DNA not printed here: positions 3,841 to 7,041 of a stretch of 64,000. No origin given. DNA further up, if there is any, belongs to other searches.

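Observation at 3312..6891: Overlapping 245-aa / 966-aa gene pair with no recognisable domains, between an orphan terminase and the defence island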

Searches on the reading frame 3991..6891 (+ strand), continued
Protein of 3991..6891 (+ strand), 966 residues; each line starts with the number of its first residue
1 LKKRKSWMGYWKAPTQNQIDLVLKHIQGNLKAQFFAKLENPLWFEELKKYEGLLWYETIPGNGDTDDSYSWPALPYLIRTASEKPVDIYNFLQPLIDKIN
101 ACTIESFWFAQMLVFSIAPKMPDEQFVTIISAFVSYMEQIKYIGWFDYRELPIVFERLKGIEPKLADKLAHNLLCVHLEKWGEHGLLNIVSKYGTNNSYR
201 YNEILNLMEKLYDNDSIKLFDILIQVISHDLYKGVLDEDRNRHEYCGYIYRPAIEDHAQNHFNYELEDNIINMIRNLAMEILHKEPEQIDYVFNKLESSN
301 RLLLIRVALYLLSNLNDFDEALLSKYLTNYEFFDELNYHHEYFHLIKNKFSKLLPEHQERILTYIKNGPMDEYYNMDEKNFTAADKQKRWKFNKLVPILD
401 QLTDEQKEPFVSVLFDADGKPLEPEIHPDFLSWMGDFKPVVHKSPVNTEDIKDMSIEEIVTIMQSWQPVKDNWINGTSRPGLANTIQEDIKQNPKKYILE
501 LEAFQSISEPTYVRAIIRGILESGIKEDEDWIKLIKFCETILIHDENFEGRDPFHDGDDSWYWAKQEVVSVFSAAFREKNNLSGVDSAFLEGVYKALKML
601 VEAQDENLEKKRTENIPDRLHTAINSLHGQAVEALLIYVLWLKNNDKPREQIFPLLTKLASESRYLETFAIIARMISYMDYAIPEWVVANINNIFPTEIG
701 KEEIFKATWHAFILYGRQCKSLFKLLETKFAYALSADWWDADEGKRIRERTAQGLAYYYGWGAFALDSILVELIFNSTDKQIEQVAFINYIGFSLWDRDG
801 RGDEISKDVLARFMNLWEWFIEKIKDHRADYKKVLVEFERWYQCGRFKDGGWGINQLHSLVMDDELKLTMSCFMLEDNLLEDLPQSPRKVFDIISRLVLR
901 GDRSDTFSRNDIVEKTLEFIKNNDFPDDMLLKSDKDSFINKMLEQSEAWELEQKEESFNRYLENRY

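Call 50: search_protein_families(library=pfam, proteins=[L038:5991-6941:+, L042:5409-6350:+, L044:5303-6289:+, L048:5406-6395:+, L055:3696-4655:+, L078:6043-6996:+, L084:5950-6927:+, L088:5277-6269:+, L093:421-1341:+, L090:4984-6246:+], max_evalue=0.01)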
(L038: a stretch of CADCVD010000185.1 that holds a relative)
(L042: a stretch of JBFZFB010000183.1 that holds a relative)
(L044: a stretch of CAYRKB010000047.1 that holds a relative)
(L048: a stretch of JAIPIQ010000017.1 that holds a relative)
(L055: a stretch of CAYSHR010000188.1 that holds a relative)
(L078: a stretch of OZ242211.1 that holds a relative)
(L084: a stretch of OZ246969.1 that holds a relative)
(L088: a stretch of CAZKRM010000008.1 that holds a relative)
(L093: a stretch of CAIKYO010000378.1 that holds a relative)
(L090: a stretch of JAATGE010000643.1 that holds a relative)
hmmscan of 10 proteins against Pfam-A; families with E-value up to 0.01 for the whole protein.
L038:5991-6941:+ (316 aa): 1 family
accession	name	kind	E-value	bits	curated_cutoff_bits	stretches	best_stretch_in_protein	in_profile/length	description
PF13289.12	SIR2_2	-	9.1e-13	48.9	24.5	1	112-226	2-111/141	SIR2-like domain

L042:5409-6350:+ (313 aa): 1 family
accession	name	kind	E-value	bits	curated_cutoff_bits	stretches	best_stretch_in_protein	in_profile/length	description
PF13289.12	SIR2_2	-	2.2e-17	63.9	24.5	1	114-252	2-127/141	SIR2-like domain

L044:5303-6289:+ (328 aa): 1 family
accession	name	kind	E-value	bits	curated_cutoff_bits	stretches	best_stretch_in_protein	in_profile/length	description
PF13289.12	SIR2_2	-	5.1e-14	53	24.5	1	120-234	2-111/141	SIR2-like domain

L048:5406-6395:+ (329 aa): 1 family
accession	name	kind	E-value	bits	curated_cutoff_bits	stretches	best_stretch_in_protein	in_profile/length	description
PF13289.12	SIR2_2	-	9.4e-19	68.4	24.5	1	122-237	2-112/141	SIR2-like domain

L055:3696-4655:+ (319 aa): 1 family
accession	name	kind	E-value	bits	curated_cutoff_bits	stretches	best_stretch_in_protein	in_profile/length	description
PF13289.12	SIR2_2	-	2.7e-18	66.9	24.5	1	110-262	2-125/141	SIR2-like domain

L078:6043-6996:+ (317 aa): 1 family
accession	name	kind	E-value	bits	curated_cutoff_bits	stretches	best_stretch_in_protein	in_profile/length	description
PF13289.12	SIR2_2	-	2.1e-16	60.7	24.5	1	118-235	2-110/141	SIR2-like domain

L084:5950-6927:+ (325 aa): 1 family
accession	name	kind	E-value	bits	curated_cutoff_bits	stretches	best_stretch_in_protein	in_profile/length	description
PF13289.12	SIR2_2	-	6.8e-16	59.1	24.5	1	119-263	3-129/141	SIR2-like domain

L088:5277-6269:+ (330 aa): 2 families
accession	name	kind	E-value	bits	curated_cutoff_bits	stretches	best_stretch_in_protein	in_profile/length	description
PF13289.12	SIR2_2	-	1.1e-15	58.5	24.5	1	119-273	2-130/141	SIR2-like domain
PF01175.24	Urocanase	-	0.0016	18.6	23.2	1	196-275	65-144/209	Urocanase Rossmann-like domain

L093:421-1341:+ (306 aa): 1 family
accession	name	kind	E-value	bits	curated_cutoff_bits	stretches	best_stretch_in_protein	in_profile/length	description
PF13289.12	SIR2_2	-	7.4e-21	75.2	24.5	1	119-244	2-124/141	SIR2-like domain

L090:4984-6246:+ (420 aa): 1 family
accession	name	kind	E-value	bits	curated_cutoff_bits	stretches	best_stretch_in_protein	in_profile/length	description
PF13289.12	SIR2_2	-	1.9e-18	67.3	24.5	1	207-375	2-139/141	SIR2-like domain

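Call 53: search_protein_families(library=padloc, proteins=[L012:7009-8004:+, L012:8001-10835:+, L048:5406-6395:+, L093:421-1341:+, L032:6449-9892:+, L013:653-1381:+, L001:9358-10038:+], max_evalue=0.01)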
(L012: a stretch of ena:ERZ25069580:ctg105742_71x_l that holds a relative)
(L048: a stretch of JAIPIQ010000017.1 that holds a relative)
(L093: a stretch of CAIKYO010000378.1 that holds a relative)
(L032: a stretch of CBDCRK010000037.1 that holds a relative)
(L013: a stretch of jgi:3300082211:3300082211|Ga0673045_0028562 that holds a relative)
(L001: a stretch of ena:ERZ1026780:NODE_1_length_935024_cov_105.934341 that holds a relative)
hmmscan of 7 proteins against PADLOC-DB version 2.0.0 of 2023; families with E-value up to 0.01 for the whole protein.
L012:7009-8004:+ (331 aa): 9 families
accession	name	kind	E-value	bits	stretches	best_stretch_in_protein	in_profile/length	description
PDLC04166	Dsr1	-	8.2e-48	160.9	1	4-312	5-283/1227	-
PDLC03856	LmuA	-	4.7e-10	37.2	1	164-235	144-208/433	-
PDLC00407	ThsA1|ThsA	-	9.1e-10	35.7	1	160-263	130-222/478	STALD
PDLC04167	Dsr1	-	1.2e-08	31.2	1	5-270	4-249/1248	-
PDLC04968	PDC-S25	-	1.9e-07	28.5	1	170-238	173-235/517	-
PDLC00409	ThsA1|ThsA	-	8.9e-06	23.2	1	23-236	22-201/242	STALD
PDLC02183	Dsr1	-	6e-05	18.9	1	5-234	4-220/1275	-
PDLC04967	PDC-S25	-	0.00096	16.3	0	175-201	188-213/528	-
PDLC02345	AbiH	-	0.0071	13.9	0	167-192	182-207/343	AbiH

L012:8001-10835:+ (944 aa): 1 family
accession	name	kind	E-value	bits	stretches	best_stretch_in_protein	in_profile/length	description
PDLC04166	Dsr1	-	3.3e-98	327.9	1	39-907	335-1191/1227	-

L048:5406-6395:+ (329 aa): 11 families
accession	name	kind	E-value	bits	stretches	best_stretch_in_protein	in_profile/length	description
PDLC00407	ThsA1|ThsA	-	1.2e-17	61.8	1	17-230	15-209/478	STALD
PDLC00409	ThsA1|ThsA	-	6e-15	53.3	1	16-231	15-211/242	STALD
PDLC04967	PDC-S25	-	4.2e-11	40.5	1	119-260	145-279/528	-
PDLC02183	Dsr1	-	1.9e-10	37.2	1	120-228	120-229/1275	-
PDLC03856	LmuA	-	3.8e-10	37.5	1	110-231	105-219/433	-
PDLC04167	Dsr1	-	2.8e-09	33.3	1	101-232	97-228/1248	-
PDLC04968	PDC-S25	-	1.1e-08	32.6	1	115-259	133-268/517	-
PDLC04082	SIR2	-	2.4e-05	21.4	0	93-145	100-153/345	-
PDLC02184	Dsr2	-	3.2e-05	20.2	1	15-143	16-141/1222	-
PDLC05060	PDC-S65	-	0.0014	15.6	1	116-216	43-137/503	-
PDLC05061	PDC-S65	-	0.0026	15.1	1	124-145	143-164/592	-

L093:421-1341:+ (306 aa): 11 families
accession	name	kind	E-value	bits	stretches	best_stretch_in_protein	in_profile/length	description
PDLC04166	Dsr1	-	6.5e-55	184.4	1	4-282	5-277/1227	-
PDLC03856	LmuA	-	9.9e-16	55.9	1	15-240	7-229/433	-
PDLC00407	ThsA1|ThsA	-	7.3e-14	49.2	1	14-239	11-222/478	STALD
PDLC00409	ThsA1|ThsA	-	1e-10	39.4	1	108-234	94-219/242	STALD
PDLC04968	PDC-S25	-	7.1e-10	36.5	1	114-175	137-201/517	-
PDLC04167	Dsr1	-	6e-08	28.9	1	10-213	8-214/1248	-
PDLC04967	PDC-S25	-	6.7e-06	23.4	1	108-182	137-217/528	-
PDLC02183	Dsr1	-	9.9e-05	18.2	1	11-213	9-220/1275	-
PDLC02184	Dsr2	-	0.00015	18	1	121-173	122-179/1222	-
PDLC03922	MkoB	-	0.0016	15.8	1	53-129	37-117/610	-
PDLC04082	SIR2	-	0.0016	15.4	0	117-135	128-146/345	-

L032:6449-9892:+ (1147 aa): 3 families
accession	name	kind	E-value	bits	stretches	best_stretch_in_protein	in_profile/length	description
PDLC04166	Dsr1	-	5.4e-47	158.2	1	167-1136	287-1214/1227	-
PDLC04167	Dsr1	-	7.9e-11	38.4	1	415-564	577-728/1248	-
PDLC02183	Dsr1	-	0.0012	14.6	0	400-485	595-680/1275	-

L013:653-1381:+ (242 aa): 0 families

L001:9358-10038:+ (226 aa): 0 families

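Call 56: predict_structure(alignment_id=A3)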
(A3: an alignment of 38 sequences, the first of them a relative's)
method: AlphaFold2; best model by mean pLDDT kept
length: 1195 residues; sequences in the alignment: 38
mean_pLDDT: 82.6   pTM: 0.49
mean pLDDT of the five models: 82.6, 81.6, 79.9, 79.4, 79.0
residues with pLDDT >= 90: 475; 70-90: 543; 50-70: 135; < 50: 42
segments of 3 or more residues with pLDDT < 50: 1-23, 232-236, 289-292, 663-667
pLDDT, mean of each block of 10 residues (from residue 1): 23 34 66 79 81 72 80 78 75 77 77 73 62 69 75 81 80 78 57 86 84 73 80 54 82 78 87 90 71 71 92 95 93 88 93 96 88 80 95 94 76 74 77 93 93 83 67 60 73 86 93 85 89 93 82 92 87 93 93 88 70 87 91 89 84 78 54 84 91 79 77 92 93 92 93 82 94 83 79 93 72 76 95 86 69 90 94 89 95 91 94 94 92 89 88 93 85 71 93 93 91 91 81 75 95 92 92 88 94 87 78 92 89 55 90 89 92 83 84 71
secondary structure, 60 per line:
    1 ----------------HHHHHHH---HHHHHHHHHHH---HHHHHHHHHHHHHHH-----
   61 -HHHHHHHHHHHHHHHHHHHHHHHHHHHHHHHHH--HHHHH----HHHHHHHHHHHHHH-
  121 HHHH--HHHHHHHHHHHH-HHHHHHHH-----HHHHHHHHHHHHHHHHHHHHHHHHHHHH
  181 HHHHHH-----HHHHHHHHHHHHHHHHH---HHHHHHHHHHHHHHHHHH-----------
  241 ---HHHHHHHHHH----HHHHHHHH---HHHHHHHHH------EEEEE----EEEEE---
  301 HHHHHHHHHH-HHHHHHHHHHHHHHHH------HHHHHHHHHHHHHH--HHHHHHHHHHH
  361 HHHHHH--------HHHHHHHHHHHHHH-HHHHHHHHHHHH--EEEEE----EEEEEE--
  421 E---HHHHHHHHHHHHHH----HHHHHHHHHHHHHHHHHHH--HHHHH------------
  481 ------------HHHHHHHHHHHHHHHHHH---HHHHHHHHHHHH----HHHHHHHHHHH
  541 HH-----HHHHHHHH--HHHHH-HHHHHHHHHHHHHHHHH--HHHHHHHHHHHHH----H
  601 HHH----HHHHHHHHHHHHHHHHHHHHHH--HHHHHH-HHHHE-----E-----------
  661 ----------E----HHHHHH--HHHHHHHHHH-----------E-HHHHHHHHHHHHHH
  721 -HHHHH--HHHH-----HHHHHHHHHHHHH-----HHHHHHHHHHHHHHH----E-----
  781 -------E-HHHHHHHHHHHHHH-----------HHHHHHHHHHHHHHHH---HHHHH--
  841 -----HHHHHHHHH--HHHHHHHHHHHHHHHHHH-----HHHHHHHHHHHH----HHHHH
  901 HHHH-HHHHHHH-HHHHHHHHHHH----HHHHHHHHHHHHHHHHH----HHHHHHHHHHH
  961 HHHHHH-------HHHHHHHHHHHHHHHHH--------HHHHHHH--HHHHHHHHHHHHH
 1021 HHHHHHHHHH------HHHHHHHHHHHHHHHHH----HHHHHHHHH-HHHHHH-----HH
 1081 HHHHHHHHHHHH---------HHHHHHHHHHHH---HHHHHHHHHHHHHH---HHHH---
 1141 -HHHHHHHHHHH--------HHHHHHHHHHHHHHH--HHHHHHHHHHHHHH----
elements in order (helices of 4 or more, strands of 3 or more residues): H17-23 H27-37 H41-55 H62-94 H97-101 H106-119 H121-124 H127-138 H140-147 H153-186 H192-208 H212-229 H244-253 H258-265 H269-277 E284-288 E293-297 H301-310 H312-327 H334-347 H350-366 H375-388 H390-401 E404-408 E413-418 H425-438 H443-461 H464-468 H493-510 H514-525 H530-542 H548-555 H558-562 H564-580 H583-595 H600-603 H608-629 H632-637 H639-642 H676-681 H684-693 H707-720 H722-726 H729-732 H738-750 H756-770 H790-803 H815-830 H834-838 H846-854 H857-874 H880-891 H896-904 H906-912 H914-924 H929-945 H950-966 H974-990 H999-1005 H1008-1030 H1037-1053 H1058-1066 H1068-1073 H1079-1092 H1102-1113 H1117-1130 H1134-1137 H1142-1152 H1161-1175 H1178-1191

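Call 57: search_solved_structures(query=A1, max_evalue=0.01)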
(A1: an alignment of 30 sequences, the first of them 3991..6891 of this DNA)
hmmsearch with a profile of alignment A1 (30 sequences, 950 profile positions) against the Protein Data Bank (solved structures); distinct sequences matched with E-value up to 0.01: 0.

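Call 65: search_protein_families(library=padloc, alignment_id=A1, max_evalue=0.01)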
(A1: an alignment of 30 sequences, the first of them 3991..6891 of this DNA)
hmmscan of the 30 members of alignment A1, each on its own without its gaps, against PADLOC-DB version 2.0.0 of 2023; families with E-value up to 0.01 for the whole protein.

A. member 1, window:3991-6891:+ (966 aa): 0 families

B. families by the number of members that match (of 30 scanned): 6 families
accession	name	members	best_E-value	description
PDLC04166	Dsr1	16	6e-107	-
PDLC04167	Dsr1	10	9e-13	-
PDLC02183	Dsr1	7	9e-11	-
PDLC03925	OloA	1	0.0018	-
PDLC01843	CARF2--CARF_HEPN_CSX20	1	0.0041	-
PDLC01254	Cas3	1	0.0047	CAS-I; effector_G3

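Call 71: fold_search(model_id=the predicted structure, library=pdb)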
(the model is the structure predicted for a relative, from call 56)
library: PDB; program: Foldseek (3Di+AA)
matches with E <= 10: 792; with E <= 0.001: 74
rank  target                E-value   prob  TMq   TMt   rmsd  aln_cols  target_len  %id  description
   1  7unk_A                7.6e-06  1.00  0.21  0.24  40.1      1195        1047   12  Structure of Importin-4 bound to the H3-H4-ASF1 histone-histone chaperone complex (released 2022-09-21)
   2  7z8t_D                1.5e-05  1.00  0.17  0.18  40.8      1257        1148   11  CAND1-SCF-SKP2 CAND1 engaged SCF rocked (released 2023-04-19)
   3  7zbz_D                2.3e-05  1.00  0.17  0.18  34.3      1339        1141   11  CAND1 delhairpin-SCF-SKP2 CAND1 partly engaged SCF partly rocked (released 2023-04-19)
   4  7z8v_D                3.2e-05  1.00  0.18  0.19  29.3      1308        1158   11  CAND1-SCF-SKP2 (SKP1deldel) CAND1 engaged SCF rocked (released 2023-04-19)
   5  6sb0_A                3.9e-05  1.00  0.13  0.09  36.0      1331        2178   10  cryo-EM structure of mTORC1 bound to PRAS40-fused active RagA/C GTPases (released 2019-10-16)
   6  3w3v                  4.5e-05  1.00  0.17  0.19  40.6      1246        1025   11  Crystal structure of Kap121p mutant D353K/E396K/D438K (released 2013-04-10)
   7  4a0c_A                4.5e-05  1.00  0.15  0.15  41.7      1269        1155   11  Structure of the CAND1-CUL4B-RBX1 complex (released 2011-11-30)
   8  7z8r_D                4.6e-05  1.00  0.18  0.19  42.1      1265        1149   11  CAND1-CUL1-RBX1 (released 2023-04-19)
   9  7su3_A                5.2e-05  1.00  0.19  0.08  35.2      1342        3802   12  CryoEM structure of DNA-PK complex VII (released 2022-01-12)
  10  4c0o_A                1.0e-04  1.00  0.23  0.28  31.0      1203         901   10  Transportin 3 in complex with phosphorylated ASF/SF2 (released 2014-01-22)
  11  9f5w_D                1.0e-04  1.00  0.13  0.14  33.4      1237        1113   11  Human condensin II - M18BP1 complex (released 2025-07-02)
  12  8cmk_A                1.0e-04  1.00  0.20  0.24  28.0      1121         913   11  Transportin-3 TNPO3 in complex with RSY region of CIRBP (released 2024-03-06)
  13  6igx_B                1.1e-04  1.00  0.20  0.28  22.5       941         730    9  Crystal structure of human CAP-G in complex with CAP-H (released 2019-03-13)
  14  7zbw_D                1.2e-04  1.00  0.22  0.28  37.5      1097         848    9  CAND1-SCF-SKP2 CAND1 rolling-2 SCF engaged (released 2023-04-19)
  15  5ve8_A                1.3e-04  1.00  0.19  0.21  37.9      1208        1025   12  Crystal structure of full-length Kluyveromyces lactis Kap123 with histone H3 1-28 (released 2017-11-01)
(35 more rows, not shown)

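Call 76: find_encoding_contigs(protein=P0002, flank=8000, max_places=2)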
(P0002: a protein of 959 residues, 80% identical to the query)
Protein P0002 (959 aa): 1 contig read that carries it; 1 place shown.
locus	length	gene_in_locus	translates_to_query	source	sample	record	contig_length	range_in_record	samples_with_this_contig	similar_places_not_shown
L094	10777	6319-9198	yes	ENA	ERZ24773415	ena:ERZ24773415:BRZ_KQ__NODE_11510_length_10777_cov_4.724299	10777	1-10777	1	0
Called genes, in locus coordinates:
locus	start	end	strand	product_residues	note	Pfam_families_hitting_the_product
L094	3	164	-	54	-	?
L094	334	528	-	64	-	-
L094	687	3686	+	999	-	PF02384:N6_Mtase (weak), PF20473:MmeI_Mtase, PF07669:Eco57I, PF18135:Type_ISP_C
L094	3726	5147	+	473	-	PF25164:CoiA_N (weak)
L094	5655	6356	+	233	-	-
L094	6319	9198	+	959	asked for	-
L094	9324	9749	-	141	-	-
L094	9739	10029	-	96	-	-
